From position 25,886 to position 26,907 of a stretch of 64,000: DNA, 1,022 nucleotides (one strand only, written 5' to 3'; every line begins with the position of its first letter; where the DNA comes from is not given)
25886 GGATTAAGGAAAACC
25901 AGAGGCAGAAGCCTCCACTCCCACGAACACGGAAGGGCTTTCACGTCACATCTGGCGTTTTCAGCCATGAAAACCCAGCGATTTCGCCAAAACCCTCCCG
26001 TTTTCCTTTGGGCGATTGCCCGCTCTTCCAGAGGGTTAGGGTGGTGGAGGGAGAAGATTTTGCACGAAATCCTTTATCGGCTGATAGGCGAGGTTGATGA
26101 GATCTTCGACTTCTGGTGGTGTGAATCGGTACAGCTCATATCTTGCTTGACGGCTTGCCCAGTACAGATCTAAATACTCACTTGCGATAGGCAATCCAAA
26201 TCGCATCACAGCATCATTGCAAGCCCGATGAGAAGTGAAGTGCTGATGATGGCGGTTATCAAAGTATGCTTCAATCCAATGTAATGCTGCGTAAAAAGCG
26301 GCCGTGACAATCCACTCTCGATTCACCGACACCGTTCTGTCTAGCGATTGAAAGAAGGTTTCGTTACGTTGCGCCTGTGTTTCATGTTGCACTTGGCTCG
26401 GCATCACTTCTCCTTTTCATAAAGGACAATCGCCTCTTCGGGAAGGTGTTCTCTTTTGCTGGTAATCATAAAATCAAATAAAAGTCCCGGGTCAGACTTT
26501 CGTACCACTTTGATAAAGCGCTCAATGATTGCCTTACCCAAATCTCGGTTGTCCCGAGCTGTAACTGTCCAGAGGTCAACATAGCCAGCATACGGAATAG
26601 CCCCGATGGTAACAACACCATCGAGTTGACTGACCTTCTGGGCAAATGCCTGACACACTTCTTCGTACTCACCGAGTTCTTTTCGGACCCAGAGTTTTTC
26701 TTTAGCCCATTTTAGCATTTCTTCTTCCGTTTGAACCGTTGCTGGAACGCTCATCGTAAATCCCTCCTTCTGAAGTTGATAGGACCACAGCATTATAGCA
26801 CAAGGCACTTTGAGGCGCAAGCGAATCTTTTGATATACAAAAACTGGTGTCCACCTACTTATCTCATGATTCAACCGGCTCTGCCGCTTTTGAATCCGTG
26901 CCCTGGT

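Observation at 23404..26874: Lower-GC island of minus-strand hypothetical genes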

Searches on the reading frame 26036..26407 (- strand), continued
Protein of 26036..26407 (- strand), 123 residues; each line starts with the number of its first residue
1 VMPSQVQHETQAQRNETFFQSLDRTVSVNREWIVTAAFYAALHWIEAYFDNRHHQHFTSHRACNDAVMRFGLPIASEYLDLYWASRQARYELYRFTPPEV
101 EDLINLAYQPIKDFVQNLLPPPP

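Call 70: fold_search(model_id=the predicted structure, library=pdb)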
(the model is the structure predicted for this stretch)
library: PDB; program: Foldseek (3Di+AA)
matches with E <= 10: 114; with E <= 0.001: 0
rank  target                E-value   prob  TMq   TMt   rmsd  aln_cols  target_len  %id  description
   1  2hsb                  1.3e-02  1.00  0.61  0.59   3.4       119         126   18  Crystal structure of a hepn domain containing protein (af_0298) from archaeoglobus fulgidus at 1.95 A resolution (released 2006-08-15)
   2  1ufb_A                8.8e-02  1.00  0.71  0.68   4.0       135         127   23  Crystal structure of TT1696 from Thermus thermophilus HB8 (released 2003-11-28)
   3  4nqf_A                1.2e-01  1.00  0.68  0.59   3.7       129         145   14  Crystal structure of HEPN domain protein (released 2014-03-26)
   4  7bxo_F                1.5e-01  1.00  0.62  0.58   4.5       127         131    7  Crystal structure of the toxin-antitoxin with AMP-PNP (released 2020-09-30)
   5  7ae6_A                1.8e-01  0.99  0.56  0.49   5.6       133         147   13  Crystal structure of di-AMPylated HEPN(R102A) toxin (released 2020-12-30)
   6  8xdj_A                1.8e-01  0.98  0.55  0.52   4.8       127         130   12  Crystal structure of AMPylated HEPN toxin (released 2024-12-18)
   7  4nqf_B                2.0e-01  1.00  0.68  0.57   3.7       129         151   14  Crystal structure of HEPN domain protein (released 2014-03-26)
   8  6m6w_B                2.0e-01  0.99  0.62  0.58   4.5       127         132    7  Crystal structure the toxin-antitoxin MntA-HpeT mutant-Y104A (released 2020-09-30)
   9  1wwp_A                2.0e-01  0.94  0.43  0.44   6.3       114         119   12  Crystal structure of ttk003001694 from Thermus Thermophilus HB8 (released 2005-07-12)
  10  6m6w_G                2.2e-01  0.99  0.63  0.60   4.4       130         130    8  Crystal structure the toxin-antitoxin MntA-HpeT mutant-Y104A (released 2020-09-30)
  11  7ae8_B                2.2e-01  0.98  0.52  0.45   5.6       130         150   12  Crystal structure of HEPN(R102A) toxin (released 2020-12-30)
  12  3o10_C                2.4e-01  0.99  0.63  0.58   3.9       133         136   13  Crystal structure of the HEPN domain from human sacsin (released 2011-03-30)
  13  7bxo_D                2.4e-01  0.99  0.58  0.55   4.6       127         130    7  Crystal structure of the toxin-antitoxin with AMP-PNP (released 2020-09-30)
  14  6m6u_H                2.7e-01  0.99  0.59  0.55   4.8       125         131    9  Crystal structure the toxin-antitoxin MntA-HpeT mutant-D39ED41E (released 2020-09-30)
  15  6m6u_D                2.8e-01  0.98  0.58  0.55   4.7       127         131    9  Crystal structure the toxin-antitoxin MntA-HpeT mutant-D39ED41E (released 2020-09-30)
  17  6m6w_D                3.0e-01  0.98  0.58  0.55   4.6       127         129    8  Crystal structure the toxin-antitoxin MntA-HpeT mutant-Y104A (released 2020-09-30)
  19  5yep_C                3.3e-01  0.98  0.59  0.56   4.9       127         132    9  Crystal structure of SO_3166-SO_3165 from Shewanella oneidensis (released 2018-03-28)
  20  3o10_A                3.8e-01  0.98  0.62  0.56   4.0       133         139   13  Crystal structure of the HEPN domain from human sacsin (released 2011-03-30)
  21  7bxo_G                3.8e-01  0.98  0.60  0.57   4.7       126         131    7  Crystal structure of the toxin-antitoxin with AMP-PNP (released 2020-09-30)
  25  6m6w_H                6.3e-01  0.94  0.58  0.56   4.7       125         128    8  Crystal structure the toxin-antitoxin MntA-HpeT mutant-Y104A (released 2020-09-30)
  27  5yep_B                6.6e-01  0.94  0.60  0.56   4.7       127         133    8  Crystal structure of SO_3166-SO_3165 from Shewanella oneidensis (released 2018-03-28)
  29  7bxo_H                8.5e-01  0.89  0.58  0.56   4.7       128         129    7  Crystal structure of the toxin-antitoxin with AMP-PNP (released 2020-09-30)
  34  3o10_D                1.7e+00  0.80  0.62  0.57   4.0       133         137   14  Crystal structure of the HEPN domain from human sacsin (released 2011-03-30)
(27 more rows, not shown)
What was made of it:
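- On HEPN superfamily: The top ~30 Foldseek PDB hits are nearly all HEPN proteins, with prob 0.9-1.0 and TM 0.5-0.7 (call 70).
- Closest known: MntA-HepT. Same: These structures are among the best fold matches (call 70).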

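Call 107: search_dna_similar(query=window:26039-26404:-, collection=phages, mode=protein, max_evalue=0.01, max_rows=10)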
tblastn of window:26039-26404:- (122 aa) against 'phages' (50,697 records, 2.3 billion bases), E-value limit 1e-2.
No match.

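Call 108: search_dna_similar(query=window:26039-26404:-, collection=plasmids, mode=protein, max_evalue=0.01, max_rows=10)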
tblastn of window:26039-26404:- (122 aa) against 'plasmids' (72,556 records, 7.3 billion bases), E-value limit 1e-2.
No match.

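Call 110: search_protein_families(library=pfam, alignment_id=A6, max_evalue=10)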
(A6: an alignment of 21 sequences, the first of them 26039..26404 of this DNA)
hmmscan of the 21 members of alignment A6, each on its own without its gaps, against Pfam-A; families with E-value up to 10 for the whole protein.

A. member 1, window:26039-26404:- (122 aa): 0 families

B. families by the number of members that match (of 21 scanned): 10 families
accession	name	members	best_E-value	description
PF25738.1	Derepression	2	0.0083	Derepression protein family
PF14313.11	Soyouz_module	2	0.11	N-terminal region of Paramyxovirinae phosphoprotein (P)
PF04867.17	DUF643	1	0.035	Protein of unknown function (DUF643)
PF15579.11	Imm52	1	0.11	Immunity protein 52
PF14004.11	DUF4227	1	0.12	Protein of unknown function (DUF4227)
PF09489.15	CbtB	1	0.15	Probable cobalt transporter subunit (CbtB)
PF07659.16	DUF1599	1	0.16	Nucleotide modification associated domain 1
PF05389.17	MecA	1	0.28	Negative regulator of genetic competence (MecA)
PF06508.19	QueC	1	0.31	Queuosine biosynthesis protein QueC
PF14175.11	YaaC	1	0.31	YaaC-like Protein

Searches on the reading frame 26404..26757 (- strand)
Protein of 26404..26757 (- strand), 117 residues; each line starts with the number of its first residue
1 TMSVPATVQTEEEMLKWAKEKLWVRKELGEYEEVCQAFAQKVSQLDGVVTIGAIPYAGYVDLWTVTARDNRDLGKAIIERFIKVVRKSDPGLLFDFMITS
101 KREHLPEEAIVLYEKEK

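Call 13: search_solved_structures(query=window:26404-26757:-, max_evalue=10, show_alignments=2)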
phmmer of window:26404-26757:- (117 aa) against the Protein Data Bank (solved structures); distinct sequences matched with E-value up to 10: 0.

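Call 32: search_protein_families(library=pfam, proteins=[P0007, L005:7191-7529:+, L005:7399-8190:+, L005:8819-10087:+, L005:7690-8190:+], max_evalue=1)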
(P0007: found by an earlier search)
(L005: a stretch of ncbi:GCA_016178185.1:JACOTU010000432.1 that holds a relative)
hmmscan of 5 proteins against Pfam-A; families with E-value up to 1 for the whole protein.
P0007 (122 aa): 0 families

L005:7191-7529:+ (112 aa): 1 family
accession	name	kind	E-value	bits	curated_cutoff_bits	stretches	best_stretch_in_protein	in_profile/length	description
PF14013.11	MT0933_antitox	-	0.091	13.5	27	1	87-108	27-48/49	MT0933-like antitoxin protein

L005:7399-8190:+ (263 aa): 1 family
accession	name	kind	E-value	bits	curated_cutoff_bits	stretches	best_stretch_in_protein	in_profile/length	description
PF04355.18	BamE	-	0.028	14.7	23.2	1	103-120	10-27/71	Outer membrane protein assembly factor BamE domain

L005:8819-10087:+ (422 aa): 13 families
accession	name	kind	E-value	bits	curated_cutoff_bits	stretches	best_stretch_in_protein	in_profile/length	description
PF07693.20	KAP_NTPase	-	6.7e-05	22.7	20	1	154-227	125-172/293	KAP family P-loop domain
PF25199.1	nSTAND_NTPase5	-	8.8e-05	22.8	34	1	31-87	27-85/145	Novel STAND NTPase 5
PF13173.12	AAA_14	-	8.9e-05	22.9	27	1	48-136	5-88/129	AAA domain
PF13191.12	AAA_16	-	0.0017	19.3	32.6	1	41-219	20-145/167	AAA ATPase domain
PF00437.27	T2SSE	-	0.007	15.5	24.9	1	46-82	143-178/370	Type II/IV secretion system protein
PF13401.12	AAA_22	-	0.0084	16.9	27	1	45-230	5-108/130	AAA domain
PF20720.3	nSTAND3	-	0.013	15.6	27.2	1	40-84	12-57/155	Novel STAND NTPase 3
PF03266.21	NTPase_1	-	0.046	14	23.9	0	141-218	4-84/168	NTPase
PF10412.15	TrwB_AAD_bind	-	0.089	12.1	20.5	1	43-72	13-42/387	Type IV secretion-system coupling protein DNA-binding domain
PF04665.18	Pox_A32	-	0.099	12.5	22.8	1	43-78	11-46/242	Poxvirus A32 protein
PF01261.30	AP_endonuc_2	-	0.11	12.6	31.1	1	137-230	72-163/249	Xylose isomerase-like TIM barrel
PF02563.21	Poly_export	-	0.14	12.8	28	1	156-186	37-67/77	Polysaccharide biosynthesis/export protein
PF00377.23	Prion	-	0.14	12.6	25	1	333-356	60-83/116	Prion/Doppel alpha-helical domain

L005:7690-8190:+ (166 aa): 2 families
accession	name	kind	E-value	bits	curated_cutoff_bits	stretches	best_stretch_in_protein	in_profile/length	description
PF04355.18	BamE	-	0.016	15.4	23.2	1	7-23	11-27/71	Outer membrane protein assembly factor BamE domain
PF24880.1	DUF7738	-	0.12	13.3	24.6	1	7-55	15-66/103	Domain of unknown function (DUF7738)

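Call 48: search_protein_families(library=pfam, proteins=[P0048, P0053, P0057, P0060, P0073, P0157, P0062, P0055, P0047, P0046], max_evalue=0.001)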
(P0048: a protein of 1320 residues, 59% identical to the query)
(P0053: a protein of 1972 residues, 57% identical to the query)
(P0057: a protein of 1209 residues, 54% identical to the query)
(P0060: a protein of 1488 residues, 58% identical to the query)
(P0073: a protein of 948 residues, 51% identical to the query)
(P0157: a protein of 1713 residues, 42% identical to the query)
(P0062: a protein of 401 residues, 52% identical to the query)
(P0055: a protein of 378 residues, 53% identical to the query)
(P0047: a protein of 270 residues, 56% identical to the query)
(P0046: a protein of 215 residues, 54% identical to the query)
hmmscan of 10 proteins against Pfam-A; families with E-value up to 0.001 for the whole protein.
P0048 (1320 aa): 3 families
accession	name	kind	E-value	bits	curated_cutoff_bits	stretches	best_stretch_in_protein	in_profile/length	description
PF05593.20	RHS_repeat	-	4.2e-111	362.1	22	14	648-681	1-34/38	RHS Repeat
PF20148.4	DUF6531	-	1.5e-08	35.3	24.1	1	65-148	2-71/74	Domain of unknown function (DUF6531)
PF23414.1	Beta-prop_EML_2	-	0.00044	20.2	90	0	602-720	43-162/266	Echinoderm microtubule-associated protein second beta-propeller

P0053 (1972 aa): 6 families
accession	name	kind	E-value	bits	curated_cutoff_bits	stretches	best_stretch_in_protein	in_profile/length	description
PF12256.14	TcdB_toxin_midN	-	4.9e-30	104.6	24.8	1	711-831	29-169/181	Insecticide toxin TcdB middle/N-terminal region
PF03534.18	SpvB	-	7.7e-26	91.4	22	2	151-231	101-185/287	Salmonella virulence plasmid 65kDa B protein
PF13517.12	FG-GAP_3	-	8.4e-24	84.4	26.9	5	493-559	1-60/61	FG-GAP-like repeat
PF05593.20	RHS_repeat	-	2e-23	82.7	22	1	1314-1341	1-28/38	RHS Repeat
PF01839.29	FG-GAP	-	3.3e-19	68.8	22.1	0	487-502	3-18/37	FG-GAP repeat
PF16743.10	PliI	-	2.4e-05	24.4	27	0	685-729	41-79/123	Periplasmic lysozyme inhibitor of I-type lysozyme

P0057 (1209 aa): 4 families
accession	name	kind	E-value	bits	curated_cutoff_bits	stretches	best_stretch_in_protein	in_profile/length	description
PF05593.20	RHS_repeat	-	4.3e-72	237.7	22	7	479-510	4-35/38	RHS Repeat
PF25023.1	TEN_YD-shell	-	7.4e-14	51.2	50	1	794-966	648-829/909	Teneurin YD-shell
PF15283.12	DUF4595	-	6.5e-08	33.2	34.2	0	407-476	31-107/202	Domain of unknown function (DUF4595) with porin-like fold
PF20148.4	DUF6531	-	2.6e-07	31.3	24.1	1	61-133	1-74/74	Domain of unknown function (DUF6531)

P0060 (1488 aa): 3 families
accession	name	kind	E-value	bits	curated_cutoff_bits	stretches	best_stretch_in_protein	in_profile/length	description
PF05593.20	RHS_repeat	-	2.6e-44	149.2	22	2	647-686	1-37/38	RHS Repeat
PF12256.14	TcdB_toxin_midN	-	1.2e-14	54.5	24.8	1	124-224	64-163/181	Insecticide toxin TcdB middle/N-terminal region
PF20041.5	DUF6443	-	9.5e-08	32.8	27.8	1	531-643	12-113/137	Domain of unknown function (DUF6443)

P0073 (948 aa): 1 family
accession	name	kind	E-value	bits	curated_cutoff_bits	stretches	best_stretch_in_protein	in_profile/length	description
PF13332.12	Fil_haemagg_2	-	1.4e-35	123.4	22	2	225-383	4-167/170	Hemagglutinin repeat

P0157 (1713 aa): 1 family
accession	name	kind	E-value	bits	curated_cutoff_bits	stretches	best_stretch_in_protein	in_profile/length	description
PF05593.20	RHS_repeat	-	2e-06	28.5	22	0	492-513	10-31/38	RHS Repeat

P0062 (401 aa): 0 families

P0055 (378 aa): 0 families

P0047 (270 aa): 0 families

P0046 (215 aa): 1 family
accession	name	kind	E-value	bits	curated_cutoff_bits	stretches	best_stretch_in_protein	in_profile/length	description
PF14449.11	PT-TG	-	4.7e-16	59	23.5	1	57-119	3-63/68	Pre-toxin TG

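Call 86: search_solved_structures(query=A8, max_evalue=10, show_alignments=4)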
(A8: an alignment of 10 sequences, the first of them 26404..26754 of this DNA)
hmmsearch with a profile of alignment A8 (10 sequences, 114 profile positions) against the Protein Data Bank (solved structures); distinct sequences matched with E-value up to 10: 6.
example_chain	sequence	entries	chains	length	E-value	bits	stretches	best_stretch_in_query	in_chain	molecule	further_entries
2lvw_A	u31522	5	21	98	0.18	15.3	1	19-83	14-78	Acetolactate synthase isozyme 1 small subunit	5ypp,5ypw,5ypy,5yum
6lpi_E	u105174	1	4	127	0.37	14.3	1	20-83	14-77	Acetolactate synthase isozyme 1 small subunit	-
2qif_A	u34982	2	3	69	0.91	13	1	30-60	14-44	Copper chaperone copZ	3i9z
1k0v_A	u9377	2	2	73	0.97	12.9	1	30-60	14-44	CopZ | similar to mercuric transport protein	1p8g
1fg9_C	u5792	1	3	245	0.97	12.9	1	19-81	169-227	INTERFERON-GAMMA RECEPTOR ALPHA CHAIN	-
1fyh_B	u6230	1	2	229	1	12.9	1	19-80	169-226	Interferon gamma receptor 1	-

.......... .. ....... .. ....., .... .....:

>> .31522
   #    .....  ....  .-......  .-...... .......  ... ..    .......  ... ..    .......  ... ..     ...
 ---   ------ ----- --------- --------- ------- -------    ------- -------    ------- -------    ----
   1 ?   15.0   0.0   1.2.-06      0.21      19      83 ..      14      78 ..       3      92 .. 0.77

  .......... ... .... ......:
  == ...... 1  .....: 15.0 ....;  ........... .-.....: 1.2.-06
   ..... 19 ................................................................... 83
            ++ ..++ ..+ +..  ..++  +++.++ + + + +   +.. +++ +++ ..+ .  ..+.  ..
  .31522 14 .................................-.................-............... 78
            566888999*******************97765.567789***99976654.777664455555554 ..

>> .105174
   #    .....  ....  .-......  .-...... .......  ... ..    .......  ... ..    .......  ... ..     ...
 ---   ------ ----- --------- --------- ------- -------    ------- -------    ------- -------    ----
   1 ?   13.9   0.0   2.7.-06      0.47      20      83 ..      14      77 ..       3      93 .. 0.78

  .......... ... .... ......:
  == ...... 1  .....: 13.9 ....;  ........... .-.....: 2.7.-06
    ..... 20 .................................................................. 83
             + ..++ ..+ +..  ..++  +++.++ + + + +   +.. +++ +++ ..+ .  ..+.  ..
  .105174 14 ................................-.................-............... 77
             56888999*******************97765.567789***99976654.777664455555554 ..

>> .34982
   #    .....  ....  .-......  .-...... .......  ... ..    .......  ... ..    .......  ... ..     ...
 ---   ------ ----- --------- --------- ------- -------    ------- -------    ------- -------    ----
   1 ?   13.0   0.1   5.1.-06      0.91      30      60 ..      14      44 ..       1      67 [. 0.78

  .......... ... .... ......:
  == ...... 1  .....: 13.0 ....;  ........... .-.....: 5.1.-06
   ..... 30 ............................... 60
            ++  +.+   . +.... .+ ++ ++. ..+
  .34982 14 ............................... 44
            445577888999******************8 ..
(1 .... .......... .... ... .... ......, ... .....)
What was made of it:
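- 26404..26754 (-): 116-aa partner protein, the putative antidote of the pair. Its fold is unresolved. Profile against PDB gave only weak ferredoxin-like hits, E 0.18-1 (call 86).
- On MNT-HEPN (MntA-HepT) toxin-antitoxin: The PDB profile gives only weak ferredoxin-like hits (call 86).
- The partner gives weak ACT- and ferredoxin-like hits, typical of ligand-binding domains (call 86).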

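Call 111: search_protein_families(library=pfam, alignment_id=A8, max_evalue=10)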
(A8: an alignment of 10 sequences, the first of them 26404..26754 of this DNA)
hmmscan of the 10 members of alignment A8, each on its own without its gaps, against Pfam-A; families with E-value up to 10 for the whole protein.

A. member 1, window:26404-26754:- (116 aa): 1 family
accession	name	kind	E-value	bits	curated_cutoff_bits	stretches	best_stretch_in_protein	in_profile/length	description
PF18985.5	DUF5718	-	0.034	14.1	25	1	11-59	155-203/250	Family of unknown function (DUF5718)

B. families by the number of members that match (of 10 scanned): 5 families
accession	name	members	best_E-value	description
PF19284.4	Arc_MA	2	0.0093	Arc MA domain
PF03792.18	PBC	1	0.0096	PBC domain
PF18985.5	DUF5718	1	0.034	Family of unknown function (DUF5718)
PF23854.1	DUF7217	1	0.086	Domain of unknown function (DUF7217)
PF13733.12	Glyco_transf_7N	1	0.19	N-terminal region of glycosyl transferase group 7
